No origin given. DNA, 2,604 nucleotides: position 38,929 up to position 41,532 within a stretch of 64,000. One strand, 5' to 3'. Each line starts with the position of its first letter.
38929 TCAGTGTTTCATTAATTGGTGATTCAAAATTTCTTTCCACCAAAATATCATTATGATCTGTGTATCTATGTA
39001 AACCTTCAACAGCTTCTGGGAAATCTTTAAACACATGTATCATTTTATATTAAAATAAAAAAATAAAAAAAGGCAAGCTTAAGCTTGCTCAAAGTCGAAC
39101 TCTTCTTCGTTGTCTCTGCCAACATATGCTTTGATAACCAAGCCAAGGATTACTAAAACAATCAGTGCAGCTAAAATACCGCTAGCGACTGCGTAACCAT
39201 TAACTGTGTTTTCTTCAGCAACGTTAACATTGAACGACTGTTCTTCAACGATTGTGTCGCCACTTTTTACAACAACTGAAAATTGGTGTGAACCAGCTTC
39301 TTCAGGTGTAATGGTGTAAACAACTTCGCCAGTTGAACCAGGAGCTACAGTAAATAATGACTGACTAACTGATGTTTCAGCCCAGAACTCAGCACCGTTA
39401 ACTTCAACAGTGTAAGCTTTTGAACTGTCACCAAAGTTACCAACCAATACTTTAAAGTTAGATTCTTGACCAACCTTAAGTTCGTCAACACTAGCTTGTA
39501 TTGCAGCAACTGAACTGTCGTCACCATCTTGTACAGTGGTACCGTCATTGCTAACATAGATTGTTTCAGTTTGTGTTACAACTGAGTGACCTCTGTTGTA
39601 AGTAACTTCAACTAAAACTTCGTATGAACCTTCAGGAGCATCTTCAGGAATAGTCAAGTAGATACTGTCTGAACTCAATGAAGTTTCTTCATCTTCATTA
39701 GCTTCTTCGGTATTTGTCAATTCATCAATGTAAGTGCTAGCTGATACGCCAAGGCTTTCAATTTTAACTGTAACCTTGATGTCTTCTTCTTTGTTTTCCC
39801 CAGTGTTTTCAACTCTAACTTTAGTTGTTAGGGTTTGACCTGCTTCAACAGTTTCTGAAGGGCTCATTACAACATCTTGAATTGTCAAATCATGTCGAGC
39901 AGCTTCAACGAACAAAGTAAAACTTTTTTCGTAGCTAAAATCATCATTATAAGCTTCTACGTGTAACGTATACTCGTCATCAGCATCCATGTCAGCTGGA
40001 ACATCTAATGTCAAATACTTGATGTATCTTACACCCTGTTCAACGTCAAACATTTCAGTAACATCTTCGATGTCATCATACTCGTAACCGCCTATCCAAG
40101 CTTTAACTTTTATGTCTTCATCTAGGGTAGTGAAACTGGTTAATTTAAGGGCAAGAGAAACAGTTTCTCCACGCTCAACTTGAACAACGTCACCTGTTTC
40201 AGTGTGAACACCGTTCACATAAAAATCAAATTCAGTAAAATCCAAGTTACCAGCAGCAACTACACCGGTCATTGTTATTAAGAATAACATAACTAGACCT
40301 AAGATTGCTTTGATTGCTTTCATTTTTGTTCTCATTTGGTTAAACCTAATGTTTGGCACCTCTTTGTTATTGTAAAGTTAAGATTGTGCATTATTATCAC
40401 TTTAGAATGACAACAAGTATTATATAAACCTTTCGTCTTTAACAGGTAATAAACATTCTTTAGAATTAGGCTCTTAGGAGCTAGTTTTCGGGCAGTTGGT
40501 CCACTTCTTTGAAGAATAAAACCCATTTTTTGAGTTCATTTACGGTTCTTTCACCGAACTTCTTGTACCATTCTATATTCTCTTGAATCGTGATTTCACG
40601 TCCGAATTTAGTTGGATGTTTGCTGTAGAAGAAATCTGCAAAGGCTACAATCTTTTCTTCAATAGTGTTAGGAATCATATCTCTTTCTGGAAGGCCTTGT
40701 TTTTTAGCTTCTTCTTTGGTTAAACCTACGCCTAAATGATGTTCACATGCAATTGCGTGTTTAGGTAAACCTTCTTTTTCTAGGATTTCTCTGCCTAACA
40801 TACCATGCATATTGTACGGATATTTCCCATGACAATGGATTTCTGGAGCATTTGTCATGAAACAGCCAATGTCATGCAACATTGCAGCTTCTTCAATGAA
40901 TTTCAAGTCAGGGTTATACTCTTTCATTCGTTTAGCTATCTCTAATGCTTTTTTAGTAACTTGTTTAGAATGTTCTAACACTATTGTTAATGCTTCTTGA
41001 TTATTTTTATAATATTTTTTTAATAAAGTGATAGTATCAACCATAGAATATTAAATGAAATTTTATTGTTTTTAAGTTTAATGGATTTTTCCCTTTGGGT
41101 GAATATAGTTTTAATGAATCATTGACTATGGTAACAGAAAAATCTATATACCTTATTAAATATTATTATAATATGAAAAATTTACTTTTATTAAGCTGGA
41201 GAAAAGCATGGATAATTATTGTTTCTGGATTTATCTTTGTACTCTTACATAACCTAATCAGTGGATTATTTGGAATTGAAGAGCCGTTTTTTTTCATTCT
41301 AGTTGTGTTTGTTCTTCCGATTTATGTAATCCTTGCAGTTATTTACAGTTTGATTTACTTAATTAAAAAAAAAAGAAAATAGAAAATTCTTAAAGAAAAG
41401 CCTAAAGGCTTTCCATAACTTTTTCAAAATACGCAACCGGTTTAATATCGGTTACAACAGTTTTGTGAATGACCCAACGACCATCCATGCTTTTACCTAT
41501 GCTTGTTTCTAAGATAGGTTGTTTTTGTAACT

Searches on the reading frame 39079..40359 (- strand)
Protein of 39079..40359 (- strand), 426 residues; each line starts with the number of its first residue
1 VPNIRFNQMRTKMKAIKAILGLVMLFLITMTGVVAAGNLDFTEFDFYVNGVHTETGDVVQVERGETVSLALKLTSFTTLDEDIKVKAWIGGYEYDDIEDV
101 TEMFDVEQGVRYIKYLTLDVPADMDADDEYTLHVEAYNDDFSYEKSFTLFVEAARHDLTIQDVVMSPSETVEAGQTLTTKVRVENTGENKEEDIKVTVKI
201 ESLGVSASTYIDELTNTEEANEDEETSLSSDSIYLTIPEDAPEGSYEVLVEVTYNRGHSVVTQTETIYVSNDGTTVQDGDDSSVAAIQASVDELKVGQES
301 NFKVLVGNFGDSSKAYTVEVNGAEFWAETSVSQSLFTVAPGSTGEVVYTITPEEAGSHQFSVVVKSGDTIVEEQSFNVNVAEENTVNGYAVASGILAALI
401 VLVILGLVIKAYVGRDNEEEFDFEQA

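Call 49: find_homologous_proteins(query=window:39079-40359:-, max_evalue=1e-60)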
Query window:39079-40359:- (426 aa): 196 proteins with E <= 1e-60 among 8000 candidates; the best 120 are listed.
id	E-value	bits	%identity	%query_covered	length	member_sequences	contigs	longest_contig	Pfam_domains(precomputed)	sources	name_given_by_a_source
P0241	5.6e-258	873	100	97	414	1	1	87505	PF07705.18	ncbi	ncbi:MAG: CARDB domain-containing protein [archaeon]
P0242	6.5e-226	768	89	97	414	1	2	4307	PF07705.18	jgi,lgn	-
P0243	2.8e-179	614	68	97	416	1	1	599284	PF07705.18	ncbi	-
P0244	1.4e-88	316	43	88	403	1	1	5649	PF11614.15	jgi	jgi:hypothetical protein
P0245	3.8e-88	314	44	87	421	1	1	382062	PF11614.15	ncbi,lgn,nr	ncbi:MAG: hypothetical protein PHE43_01010 [Candidatus Nanoarchaeia archaeon]|nr:hypothetical protei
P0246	7.1e-88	313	44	85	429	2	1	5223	PF11614.15,PF10633.16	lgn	-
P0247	2.1e-87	312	44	87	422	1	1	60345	-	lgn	-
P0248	9.4e-87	310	44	87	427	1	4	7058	PF11614.15,PF10633.16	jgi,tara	jgi:uncharacterized membrane protein|tara:strand:+ start:93 stop:1376 length:1284 start_codon:yes st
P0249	2.7e-86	308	45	87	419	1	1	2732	PF11614.15,PF10633.16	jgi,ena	-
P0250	3.4e-86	308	45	87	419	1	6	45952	PF11614.15,PF10633.16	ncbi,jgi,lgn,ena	-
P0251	5.0e-86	307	41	87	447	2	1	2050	PF11614.15,PF10633.16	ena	-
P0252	9.5e-86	306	42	92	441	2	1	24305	PF11614.15,PF10633.16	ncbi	-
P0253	2.1e-85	305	44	90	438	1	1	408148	PF11614.15,PF10633.16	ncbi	-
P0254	4.3e-85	304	41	86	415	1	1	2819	PF11614.15,PF15418.13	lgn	-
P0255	5.2e-85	304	44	90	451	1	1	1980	PF11614.15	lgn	-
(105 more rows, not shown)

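Call 50: find_encoding_contigs(protein=P0242, flank=10000, max_places=4)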
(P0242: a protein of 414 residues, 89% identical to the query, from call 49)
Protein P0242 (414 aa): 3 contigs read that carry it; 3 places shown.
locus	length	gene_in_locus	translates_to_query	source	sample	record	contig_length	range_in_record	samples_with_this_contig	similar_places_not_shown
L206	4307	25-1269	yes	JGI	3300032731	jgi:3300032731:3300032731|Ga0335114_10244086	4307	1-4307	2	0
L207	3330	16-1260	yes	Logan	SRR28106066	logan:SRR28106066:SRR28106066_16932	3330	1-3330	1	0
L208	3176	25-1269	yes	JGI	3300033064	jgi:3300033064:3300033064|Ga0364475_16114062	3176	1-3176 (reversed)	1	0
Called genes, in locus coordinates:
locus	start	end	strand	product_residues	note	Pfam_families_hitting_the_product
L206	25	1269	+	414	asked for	PF07705:CARDB (faint)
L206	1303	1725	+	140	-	-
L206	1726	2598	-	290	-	PF07136:DUF1385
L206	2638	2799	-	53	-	-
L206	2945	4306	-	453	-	?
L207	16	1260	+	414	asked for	PF07705:CARDB (faint)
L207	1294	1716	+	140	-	-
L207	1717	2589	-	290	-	PF07136:DUF1385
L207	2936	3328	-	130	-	?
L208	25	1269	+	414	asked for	PF07705:CARDB (faint)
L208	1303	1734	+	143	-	-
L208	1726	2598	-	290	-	PF07136:DUF1385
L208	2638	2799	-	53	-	-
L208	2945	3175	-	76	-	?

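Call 51: find_encoding_contigs(protein=P0243, flank=10000, max_places=1)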
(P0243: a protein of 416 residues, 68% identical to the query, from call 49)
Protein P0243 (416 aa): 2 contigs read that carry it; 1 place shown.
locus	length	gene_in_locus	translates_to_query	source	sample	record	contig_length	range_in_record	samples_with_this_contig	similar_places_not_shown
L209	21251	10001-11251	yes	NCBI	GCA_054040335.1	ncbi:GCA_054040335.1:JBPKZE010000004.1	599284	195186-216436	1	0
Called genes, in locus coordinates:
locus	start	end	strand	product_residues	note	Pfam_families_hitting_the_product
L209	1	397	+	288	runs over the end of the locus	PF00466:Ribosomal_L10, PF17777:RL10P_insert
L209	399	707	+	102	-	-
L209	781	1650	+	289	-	-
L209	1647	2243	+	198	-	PF09335:VTT_dom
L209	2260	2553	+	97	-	-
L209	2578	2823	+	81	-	-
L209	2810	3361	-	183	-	-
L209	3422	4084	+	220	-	PF02754:CCG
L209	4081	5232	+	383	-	PF01565:FAD_binding_4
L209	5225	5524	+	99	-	PF00037:Fer4 (faint), PF12800:Fer4_4 (faint), PF12838:Fer4_7, PF13183:Fer4_8, PF13237:Fer4_10 (faint), PF13484:Fer4_16 (faint), PF13534:Fer4_17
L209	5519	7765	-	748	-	PF14559:TPR_19 (weak), PF00004:AAA, PF07724:AAA_2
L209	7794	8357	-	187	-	PF02224:Cytidylate_kin (weak), PF13189:Cytidylate_kin2, PF13207:AAA_17, PF13238:AAA_18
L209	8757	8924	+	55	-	-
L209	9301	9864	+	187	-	PF01966:HD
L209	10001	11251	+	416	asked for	PF07705:CARDB (faint)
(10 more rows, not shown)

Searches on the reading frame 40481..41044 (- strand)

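Call 26: search_protein_families(library=pfam, proteins=[window:40481-41044:-], max_evalue=0.01)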
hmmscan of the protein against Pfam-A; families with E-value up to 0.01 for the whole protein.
window:40481-41044:- (187 aa): 2 families
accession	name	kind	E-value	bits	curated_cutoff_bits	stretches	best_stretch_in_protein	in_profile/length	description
PF01966.28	HD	-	4.2e-11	43.6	22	1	22-137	1-111/116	HD domain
PF21447.3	Ppx-GppA_III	-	0.00023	21.5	27.3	1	16-90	10-89/177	Ppx/GppA phosphatase, domain III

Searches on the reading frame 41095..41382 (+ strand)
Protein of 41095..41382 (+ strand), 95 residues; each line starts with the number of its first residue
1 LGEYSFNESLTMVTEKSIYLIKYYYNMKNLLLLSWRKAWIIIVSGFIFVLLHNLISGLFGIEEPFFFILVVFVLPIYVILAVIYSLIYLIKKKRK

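Call 26: search_protein_families(library=pfam, proteins=[window:41095-41382:+], max_evalue=0.01)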
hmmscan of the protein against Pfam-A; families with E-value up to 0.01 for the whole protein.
window:41095-41382:+ (95 aa): 1 family
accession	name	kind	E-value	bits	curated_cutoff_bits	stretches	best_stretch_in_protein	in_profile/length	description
PF02517.21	Rce1-like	-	0.005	17.5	22.4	1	31-88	32-74/93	Type II CAAX prenyl endopeptidase Rce1-like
